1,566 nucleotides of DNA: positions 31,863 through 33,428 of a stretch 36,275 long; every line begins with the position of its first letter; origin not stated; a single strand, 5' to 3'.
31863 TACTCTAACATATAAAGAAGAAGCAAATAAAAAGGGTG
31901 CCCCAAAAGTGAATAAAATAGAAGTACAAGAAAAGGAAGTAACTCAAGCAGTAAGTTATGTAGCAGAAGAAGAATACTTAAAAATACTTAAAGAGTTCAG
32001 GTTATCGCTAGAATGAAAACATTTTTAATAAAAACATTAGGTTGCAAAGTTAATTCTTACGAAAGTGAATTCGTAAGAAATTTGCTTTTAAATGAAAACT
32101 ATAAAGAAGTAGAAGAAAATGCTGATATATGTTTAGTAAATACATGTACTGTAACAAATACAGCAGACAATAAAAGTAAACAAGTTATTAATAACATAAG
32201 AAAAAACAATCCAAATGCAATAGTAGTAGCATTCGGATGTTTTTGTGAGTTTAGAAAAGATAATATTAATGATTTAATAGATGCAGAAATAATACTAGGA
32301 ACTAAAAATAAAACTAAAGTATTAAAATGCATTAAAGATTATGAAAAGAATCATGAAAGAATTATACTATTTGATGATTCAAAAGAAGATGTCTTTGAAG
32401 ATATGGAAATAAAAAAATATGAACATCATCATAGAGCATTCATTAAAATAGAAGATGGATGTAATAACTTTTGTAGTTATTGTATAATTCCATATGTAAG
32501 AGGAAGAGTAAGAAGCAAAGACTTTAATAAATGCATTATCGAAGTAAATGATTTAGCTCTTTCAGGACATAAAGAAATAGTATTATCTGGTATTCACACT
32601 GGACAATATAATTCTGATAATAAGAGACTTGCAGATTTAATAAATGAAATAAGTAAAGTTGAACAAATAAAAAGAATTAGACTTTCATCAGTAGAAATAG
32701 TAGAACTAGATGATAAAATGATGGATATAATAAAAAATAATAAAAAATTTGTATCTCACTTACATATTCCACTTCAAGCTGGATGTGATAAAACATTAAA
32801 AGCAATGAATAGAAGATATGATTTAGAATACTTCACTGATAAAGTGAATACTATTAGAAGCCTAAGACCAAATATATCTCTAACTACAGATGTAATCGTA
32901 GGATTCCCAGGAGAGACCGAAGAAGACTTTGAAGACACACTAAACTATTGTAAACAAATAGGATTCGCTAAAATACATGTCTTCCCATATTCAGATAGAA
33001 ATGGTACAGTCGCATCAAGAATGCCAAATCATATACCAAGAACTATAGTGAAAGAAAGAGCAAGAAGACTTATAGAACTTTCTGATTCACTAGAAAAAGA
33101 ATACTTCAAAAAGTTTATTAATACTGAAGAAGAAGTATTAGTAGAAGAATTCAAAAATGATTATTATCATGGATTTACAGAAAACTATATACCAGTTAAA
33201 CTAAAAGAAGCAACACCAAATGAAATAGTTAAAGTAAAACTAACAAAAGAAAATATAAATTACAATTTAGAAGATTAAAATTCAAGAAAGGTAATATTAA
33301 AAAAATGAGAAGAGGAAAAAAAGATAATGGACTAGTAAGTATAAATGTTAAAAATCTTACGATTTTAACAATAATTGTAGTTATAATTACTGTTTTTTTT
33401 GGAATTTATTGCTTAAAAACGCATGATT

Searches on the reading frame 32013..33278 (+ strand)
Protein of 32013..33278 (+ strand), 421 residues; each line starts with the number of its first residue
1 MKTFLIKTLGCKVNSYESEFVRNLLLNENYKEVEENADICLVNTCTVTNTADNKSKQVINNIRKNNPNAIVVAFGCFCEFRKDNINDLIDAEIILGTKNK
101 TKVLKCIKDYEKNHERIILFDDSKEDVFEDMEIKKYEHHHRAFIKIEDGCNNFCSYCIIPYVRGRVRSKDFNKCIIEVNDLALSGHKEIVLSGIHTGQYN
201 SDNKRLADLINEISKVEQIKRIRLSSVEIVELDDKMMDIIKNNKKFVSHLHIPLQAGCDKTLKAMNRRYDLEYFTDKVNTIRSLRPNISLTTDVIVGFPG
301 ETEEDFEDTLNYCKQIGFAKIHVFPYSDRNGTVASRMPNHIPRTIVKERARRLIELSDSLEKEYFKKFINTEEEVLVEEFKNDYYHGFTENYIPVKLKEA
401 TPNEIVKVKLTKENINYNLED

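Call 47: search_protein_families(library=pfam, proteins=[window:32013-33278:+], max_evalue=0.001)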
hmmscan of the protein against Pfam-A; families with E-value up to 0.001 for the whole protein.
window:32013-33278:+ (421 aa): 2 families
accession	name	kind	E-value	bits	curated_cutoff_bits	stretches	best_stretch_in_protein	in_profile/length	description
PF04055.27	Radical_SAM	-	1e-24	88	29.5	1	148-312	5-165/166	Radical SAM superfamily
PF00919.26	UPF0004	-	1.5e-21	76.7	27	1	4-95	2-97/98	Uncharacterized protein family UPF0004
